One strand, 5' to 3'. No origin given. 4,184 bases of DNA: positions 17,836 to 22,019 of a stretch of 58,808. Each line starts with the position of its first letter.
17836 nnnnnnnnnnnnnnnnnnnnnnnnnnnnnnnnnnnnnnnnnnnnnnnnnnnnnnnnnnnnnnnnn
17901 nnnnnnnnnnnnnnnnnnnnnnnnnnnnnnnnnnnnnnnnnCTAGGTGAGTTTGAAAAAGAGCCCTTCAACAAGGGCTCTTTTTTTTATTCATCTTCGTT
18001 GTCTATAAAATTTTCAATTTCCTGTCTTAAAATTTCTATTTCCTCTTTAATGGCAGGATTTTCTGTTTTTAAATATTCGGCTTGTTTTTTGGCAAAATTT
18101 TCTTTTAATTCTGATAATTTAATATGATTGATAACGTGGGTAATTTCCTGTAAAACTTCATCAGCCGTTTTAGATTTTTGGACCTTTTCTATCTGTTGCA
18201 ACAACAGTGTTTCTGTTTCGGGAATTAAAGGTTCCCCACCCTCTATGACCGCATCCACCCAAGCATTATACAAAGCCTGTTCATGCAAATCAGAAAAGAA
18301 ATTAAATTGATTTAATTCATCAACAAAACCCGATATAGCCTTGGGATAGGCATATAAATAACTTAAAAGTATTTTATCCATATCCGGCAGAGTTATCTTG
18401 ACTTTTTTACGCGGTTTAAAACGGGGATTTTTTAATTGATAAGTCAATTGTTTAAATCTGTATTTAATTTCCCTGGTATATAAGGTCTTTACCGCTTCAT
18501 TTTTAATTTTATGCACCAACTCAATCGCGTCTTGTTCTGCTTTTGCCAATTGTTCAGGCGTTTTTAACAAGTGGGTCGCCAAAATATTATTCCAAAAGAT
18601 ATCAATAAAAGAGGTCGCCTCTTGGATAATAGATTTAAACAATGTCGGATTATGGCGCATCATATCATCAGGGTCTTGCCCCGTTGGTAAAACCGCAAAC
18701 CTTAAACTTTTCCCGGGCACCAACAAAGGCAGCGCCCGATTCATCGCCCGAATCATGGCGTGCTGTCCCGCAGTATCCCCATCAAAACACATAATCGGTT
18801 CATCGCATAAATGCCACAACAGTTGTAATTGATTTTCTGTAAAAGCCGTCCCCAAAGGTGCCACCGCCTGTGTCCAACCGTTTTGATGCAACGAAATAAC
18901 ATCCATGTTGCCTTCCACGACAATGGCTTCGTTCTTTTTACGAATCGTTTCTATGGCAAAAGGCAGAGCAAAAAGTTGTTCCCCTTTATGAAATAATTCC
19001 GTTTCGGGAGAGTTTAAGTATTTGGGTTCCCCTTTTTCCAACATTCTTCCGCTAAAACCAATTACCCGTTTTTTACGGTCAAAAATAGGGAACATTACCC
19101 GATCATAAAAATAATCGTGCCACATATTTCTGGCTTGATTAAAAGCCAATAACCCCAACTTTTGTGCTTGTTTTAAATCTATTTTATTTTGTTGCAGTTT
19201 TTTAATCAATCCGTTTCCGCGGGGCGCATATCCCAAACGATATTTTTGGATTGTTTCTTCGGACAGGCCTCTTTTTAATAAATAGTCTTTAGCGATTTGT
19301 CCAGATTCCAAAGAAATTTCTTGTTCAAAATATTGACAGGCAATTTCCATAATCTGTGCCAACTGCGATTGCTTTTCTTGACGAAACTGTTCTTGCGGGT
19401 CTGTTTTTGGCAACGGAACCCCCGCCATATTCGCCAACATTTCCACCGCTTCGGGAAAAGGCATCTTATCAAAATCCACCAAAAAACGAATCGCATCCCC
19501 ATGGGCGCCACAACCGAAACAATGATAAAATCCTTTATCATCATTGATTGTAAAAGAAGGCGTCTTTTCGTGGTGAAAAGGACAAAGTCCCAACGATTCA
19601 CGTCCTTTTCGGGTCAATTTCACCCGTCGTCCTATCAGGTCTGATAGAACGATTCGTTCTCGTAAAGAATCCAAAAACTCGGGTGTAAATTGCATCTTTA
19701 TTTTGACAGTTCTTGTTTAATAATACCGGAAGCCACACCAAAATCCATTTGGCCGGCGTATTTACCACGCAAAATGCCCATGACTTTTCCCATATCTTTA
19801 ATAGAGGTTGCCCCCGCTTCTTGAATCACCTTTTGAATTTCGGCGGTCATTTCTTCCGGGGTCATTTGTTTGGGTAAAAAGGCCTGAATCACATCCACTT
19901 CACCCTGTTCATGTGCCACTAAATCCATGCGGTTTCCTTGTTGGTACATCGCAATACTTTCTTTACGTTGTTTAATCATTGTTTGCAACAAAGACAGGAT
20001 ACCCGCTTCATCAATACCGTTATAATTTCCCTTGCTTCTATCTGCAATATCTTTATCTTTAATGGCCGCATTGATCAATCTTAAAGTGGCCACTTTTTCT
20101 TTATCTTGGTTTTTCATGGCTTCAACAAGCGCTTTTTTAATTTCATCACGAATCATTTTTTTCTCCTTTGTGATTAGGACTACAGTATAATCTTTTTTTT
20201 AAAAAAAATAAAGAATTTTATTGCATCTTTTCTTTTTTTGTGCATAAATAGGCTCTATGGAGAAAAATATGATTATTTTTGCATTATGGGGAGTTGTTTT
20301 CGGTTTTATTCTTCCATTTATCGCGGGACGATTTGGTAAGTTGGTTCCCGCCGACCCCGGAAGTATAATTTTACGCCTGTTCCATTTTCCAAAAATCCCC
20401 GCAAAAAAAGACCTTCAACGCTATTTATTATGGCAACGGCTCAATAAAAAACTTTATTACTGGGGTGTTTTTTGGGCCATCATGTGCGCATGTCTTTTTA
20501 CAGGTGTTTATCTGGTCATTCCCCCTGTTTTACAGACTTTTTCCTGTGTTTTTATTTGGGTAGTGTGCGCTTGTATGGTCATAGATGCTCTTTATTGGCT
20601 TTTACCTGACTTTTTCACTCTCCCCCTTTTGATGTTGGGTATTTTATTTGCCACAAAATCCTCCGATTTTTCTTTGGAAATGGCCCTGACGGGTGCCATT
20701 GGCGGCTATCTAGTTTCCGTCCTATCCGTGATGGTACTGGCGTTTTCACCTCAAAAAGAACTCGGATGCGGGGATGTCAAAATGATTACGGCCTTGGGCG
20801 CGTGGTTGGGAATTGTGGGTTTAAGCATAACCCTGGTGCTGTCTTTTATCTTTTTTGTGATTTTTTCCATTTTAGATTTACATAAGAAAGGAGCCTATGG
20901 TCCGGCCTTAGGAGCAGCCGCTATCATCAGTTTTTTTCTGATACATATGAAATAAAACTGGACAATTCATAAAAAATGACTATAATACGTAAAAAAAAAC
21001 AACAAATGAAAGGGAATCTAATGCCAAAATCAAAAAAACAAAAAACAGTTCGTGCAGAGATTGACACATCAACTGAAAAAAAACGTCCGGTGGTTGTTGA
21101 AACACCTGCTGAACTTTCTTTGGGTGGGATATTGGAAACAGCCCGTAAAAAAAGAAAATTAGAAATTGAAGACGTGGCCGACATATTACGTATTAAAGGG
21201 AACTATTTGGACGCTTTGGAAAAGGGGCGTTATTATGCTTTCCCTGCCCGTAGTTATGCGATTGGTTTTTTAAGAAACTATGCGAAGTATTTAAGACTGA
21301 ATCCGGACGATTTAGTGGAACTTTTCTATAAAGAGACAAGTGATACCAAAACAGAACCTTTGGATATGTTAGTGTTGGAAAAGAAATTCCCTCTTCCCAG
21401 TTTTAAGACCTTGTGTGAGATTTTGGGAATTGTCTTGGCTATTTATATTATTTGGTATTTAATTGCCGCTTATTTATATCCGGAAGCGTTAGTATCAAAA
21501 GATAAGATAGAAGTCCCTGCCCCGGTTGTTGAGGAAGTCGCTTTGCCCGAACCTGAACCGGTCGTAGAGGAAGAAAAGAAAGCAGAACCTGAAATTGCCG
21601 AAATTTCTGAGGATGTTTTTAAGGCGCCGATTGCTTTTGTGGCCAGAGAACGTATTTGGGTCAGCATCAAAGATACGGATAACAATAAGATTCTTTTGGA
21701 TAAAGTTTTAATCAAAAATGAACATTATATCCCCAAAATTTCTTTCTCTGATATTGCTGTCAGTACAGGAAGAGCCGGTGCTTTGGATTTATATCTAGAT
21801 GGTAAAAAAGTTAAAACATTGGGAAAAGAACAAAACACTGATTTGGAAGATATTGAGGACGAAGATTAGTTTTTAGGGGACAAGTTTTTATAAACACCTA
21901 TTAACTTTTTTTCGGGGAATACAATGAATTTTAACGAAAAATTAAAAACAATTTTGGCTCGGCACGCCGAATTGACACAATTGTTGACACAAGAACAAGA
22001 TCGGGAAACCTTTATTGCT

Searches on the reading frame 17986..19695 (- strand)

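Call 18: search_protein_families(library=pfam, proteins=[window:17986-19695:-], max_evalue=0.01)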
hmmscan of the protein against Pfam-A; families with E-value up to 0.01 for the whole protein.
window:17986-19695:- (569 aa): 7 families
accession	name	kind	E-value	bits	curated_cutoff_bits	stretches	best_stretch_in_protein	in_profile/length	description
PF08275.17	DNAG_N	-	5.6e-38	130.4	26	1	122-245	1-125/128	DNA primase catalytic core, N-terminal domain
PF01807.25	Zn_ribbon_DnaG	-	1.8e-34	117.9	24.9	1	5-97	3-95/98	CHC2 zinc finger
PF13662.12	Toprim_4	-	4.6e-17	62.5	25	1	256-321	2-74/85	Toprim domain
PF13155.12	Toprim_2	-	4.9e-17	62.5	22.1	1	258-345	1-87/88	Toprim-like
PF01751.28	Toprim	-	6.8e-11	42.6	23.1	1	256-332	1-92/96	Toprim domain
PF10410.14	DnaB_bind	-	1.6e-05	25.5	20.6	1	368-411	5-48/56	DnaB-helicase binding domain of primase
PF13362.12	Toprim_3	-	0.0041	18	27.2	1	257-348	2-91/95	Toprim domain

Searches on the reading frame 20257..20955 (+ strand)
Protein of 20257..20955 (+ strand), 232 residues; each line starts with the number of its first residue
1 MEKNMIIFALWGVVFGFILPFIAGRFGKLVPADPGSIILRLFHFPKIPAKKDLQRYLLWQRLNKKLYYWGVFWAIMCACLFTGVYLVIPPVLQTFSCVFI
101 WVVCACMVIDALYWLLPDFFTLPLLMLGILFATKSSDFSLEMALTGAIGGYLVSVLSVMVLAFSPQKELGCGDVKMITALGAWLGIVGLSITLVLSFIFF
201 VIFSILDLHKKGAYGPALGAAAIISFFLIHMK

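Call 18: search_protein_families(library=pfam, proteins=[window:20257-20955:+], max_evalue=0.01)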
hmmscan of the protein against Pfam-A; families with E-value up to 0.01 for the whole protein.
window:20257-20955:+ (232 aa): 1 family
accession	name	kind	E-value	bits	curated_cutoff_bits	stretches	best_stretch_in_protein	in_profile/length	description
PF01478.23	Peptidase_A24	-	8.7e-16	58.7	26.5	1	97-205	1-104/104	Type IV leader peptidase family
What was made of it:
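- Checked: 20257..20955 matches Pfam Peptidase_A24 at E=8.7e-16 (call 18).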

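Call 47: search_protein_families(library=ncbifam, proteins=[window:20257-20955:+], max_evalue=0.01)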
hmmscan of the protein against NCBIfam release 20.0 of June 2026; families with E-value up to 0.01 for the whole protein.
window:20257-20955:+ (232 aa): 0 families

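Call 64: find_homologous_proteins(query=window:20257-20955:+, max_evalue=0.00001)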
Query window:20257-20955:+ (232 aa): 566 proteins with E <= 0.00001 among 1430 candidates; the best 120 are listed.
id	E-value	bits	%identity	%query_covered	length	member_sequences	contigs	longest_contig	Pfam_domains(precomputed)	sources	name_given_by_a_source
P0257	1.2e-143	495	100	98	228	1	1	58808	PF01478.24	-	-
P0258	1.9e-107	377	72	100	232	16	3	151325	PF01478.24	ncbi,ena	-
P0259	2.1e-93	331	65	100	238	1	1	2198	PF01478.24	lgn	-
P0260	1.8e-80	289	57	100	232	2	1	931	PF01478.24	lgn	-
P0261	2.8e-78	281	57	98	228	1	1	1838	PF01478.24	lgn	-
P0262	8.0e-76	273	58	98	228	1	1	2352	PF01478.24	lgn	-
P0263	7.8e-75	270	61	88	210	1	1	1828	PF01478.24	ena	-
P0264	1.2e-74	269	58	95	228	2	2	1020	PF01478.24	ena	-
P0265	1.4e-74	269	57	98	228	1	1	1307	PF01478.24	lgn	-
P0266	1.6e-74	269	58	98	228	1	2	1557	PF01478.24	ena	-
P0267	5.2e-74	267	55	98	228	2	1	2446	PF01478.24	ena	-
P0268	1.9e-72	262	54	98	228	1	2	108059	PF01478.24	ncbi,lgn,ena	-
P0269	1.9e-72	262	55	98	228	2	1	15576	PF01478.24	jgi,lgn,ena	-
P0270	2.5e-72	262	56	98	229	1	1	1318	PF01478.24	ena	-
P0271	2.7e-72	262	55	98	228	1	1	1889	PF01478.24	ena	-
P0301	3.5e-53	199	44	98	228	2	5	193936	PF01478.24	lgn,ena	-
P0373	5.8e-44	169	42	98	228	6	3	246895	PF01478.24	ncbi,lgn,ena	-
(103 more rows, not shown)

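Call 65: find_encoding_contigs(protein=P0373, flank=10000, max_places=2)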
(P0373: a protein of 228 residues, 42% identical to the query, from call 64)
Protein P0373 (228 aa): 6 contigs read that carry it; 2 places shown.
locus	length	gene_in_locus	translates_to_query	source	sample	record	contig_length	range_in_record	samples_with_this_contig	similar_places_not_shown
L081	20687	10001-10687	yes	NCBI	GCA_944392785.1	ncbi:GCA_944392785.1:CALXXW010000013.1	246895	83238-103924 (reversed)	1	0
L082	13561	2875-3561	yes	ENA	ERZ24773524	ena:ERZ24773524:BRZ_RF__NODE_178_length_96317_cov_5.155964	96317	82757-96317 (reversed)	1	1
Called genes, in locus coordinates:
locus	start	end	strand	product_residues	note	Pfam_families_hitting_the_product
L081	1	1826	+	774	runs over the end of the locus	PF05935:Arylsulfotrans, PF14269:Arylsulfotran_2, PF00535:Glycos_transf_2, PF10111:Glyco_tranf_2_2, PF13641:Glyco_tranf_2_3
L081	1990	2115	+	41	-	-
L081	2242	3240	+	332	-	PF05036:SPOR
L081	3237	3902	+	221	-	PF02163:Peptidase_M50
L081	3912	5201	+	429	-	PF02403:Seryl_tRNA_N, PF00587:tRNA-synt_2b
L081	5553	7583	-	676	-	PF03979:Sigma70_r1_1, PF00140:Sigma70_r1_2, PF04546:Sigma70_ner, PF04542:Sigma70_r2, PF04539:Sigma70_r3, PF04545:Sigma70_r4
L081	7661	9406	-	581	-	PF01807:Zn_ribbon_DnaG, PF08275:DNAG_N, PF01751:Toprim, PF13155:Toprim_2, PF13662:Toprim_4, PF10410:DnaB_bind (weak)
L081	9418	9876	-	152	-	PF09424:YqeY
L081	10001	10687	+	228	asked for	PF01478:Peptidase_A24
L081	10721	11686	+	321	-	PF13413:HTH_25, PF13464:RodZ_C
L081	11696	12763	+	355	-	PF03462:PCRF, PF00472:RF-1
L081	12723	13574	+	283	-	PF03602:Cons_hypoth95 (weak), PF05175:MTS, PF06325:PrmA (weak), PF01170:UPF0020 (weak), PF13649:Methyltransf_25, PF13847:Methyltransf_31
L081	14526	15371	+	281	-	-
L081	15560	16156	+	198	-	PF00881:Nitroreductase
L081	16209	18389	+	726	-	PF08448:PAS_4 (faint), PF13188:PAS_8 (faint), PF13426:PAS_9 (faint), PF00989:PAS, PF00512:HisKA, PF02518:HATPase_c, PF00072:Response_reg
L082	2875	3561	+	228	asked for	PF01478:Peptidase_A24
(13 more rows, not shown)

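Call 66: find_encoding_contigs(protein=P0301, flank=10000, max_places=2)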
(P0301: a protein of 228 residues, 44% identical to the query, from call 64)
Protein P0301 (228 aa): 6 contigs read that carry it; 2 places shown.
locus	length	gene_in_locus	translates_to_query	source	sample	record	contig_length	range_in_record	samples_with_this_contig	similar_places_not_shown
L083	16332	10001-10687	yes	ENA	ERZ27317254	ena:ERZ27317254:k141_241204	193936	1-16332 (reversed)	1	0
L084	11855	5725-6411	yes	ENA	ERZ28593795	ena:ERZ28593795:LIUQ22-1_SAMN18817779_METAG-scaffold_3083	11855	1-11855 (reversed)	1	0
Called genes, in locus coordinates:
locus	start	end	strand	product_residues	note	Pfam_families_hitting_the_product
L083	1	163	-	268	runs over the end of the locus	-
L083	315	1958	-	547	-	PF06418:CTP_synth_N, PF00117:GATase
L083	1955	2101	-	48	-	-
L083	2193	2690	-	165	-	-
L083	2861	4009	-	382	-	-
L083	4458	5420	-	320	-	PF01380:SIS, PF00571:CBS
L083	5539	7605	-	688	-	PF03979:Sigma70_r1_1, PF00140:Sigma70_r1_2, PF04546:Sigma70_ner, PF04542:Sigma70_r2, PF04539:Sigma70_r3, PF04545:Sigma70_r4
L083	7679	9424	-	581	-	PF01807:Zn_ribbon_DnaG, PF08275:DNAG_N, PF13662:Toprim_4, PF01751:Toprim, PF13155:Toprim_2, PF10410:DnaB_bind (faint)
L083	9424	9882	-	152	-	PF09424:YqeY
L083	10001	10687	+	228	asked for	PF01478:Peptidase_A24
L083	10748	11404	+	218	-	PF12844:HTH_19, PF13413:HTH_25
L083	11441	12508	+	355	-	PF03462:PCRF, PF00472:RF-1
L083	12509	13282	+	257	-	PF13489:Methyltransf_23 (faint), PF05175:MTS, PF13649:Methyltransf_25, PF13847:Methyltransf_31, PF07669:Eco57I (weak), PF08241:Methyltransf_11 (weak), PF08242:Methyltransf_12 (weak)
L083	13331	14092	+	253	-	-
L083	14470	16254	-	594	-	-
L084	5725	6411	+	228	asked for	PF01478:Peptidase_A24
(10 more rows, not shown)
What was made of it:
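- It is conserved across the lineage (calls 64-66).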

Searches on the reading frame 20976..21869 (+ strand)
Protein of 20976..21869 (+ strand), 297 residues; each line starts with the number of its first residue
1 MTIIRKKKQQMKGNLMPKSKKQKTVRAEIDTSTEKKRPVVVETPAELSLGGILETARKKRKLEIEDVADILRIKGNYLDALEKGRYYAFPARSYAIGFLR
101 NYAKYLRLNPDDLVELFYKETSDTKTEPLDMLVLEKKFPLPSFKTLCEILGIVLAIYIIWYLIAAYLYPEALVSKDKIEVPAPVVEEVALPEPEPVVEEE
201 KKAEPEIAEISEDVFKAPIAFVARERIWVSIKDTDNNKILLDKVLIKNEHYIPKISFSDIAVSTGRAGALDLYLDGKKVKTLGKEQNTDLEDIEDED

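Call 18: search_protein_families(library=pfam, proteins=[window:20976-21869:+], max_evalue=0.01)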
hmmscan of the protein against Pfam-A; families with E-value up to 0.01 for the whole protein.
window:20976-21869:+ (297 aa): 4 families
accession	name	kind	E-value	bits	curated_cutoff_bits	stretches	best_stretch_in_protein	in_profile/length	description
PF13413.12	HTH_25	-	4.9e-19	68.3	24.6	1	53-112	2-61/62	Helix-turn-helix domain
PF13464.11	RodZ_C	-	2.1e-07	31.2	23.9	1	221-287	2-66/72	RodZ C-terminal domain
PF12844.13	HTH_19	-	5e-07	30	30.2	1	53-114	4-59/64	Helix-turn-helix domain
PF13560.12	HTH_31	-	0.00075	20.2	27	1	49-115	2-63/64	Helix-turn-helix domain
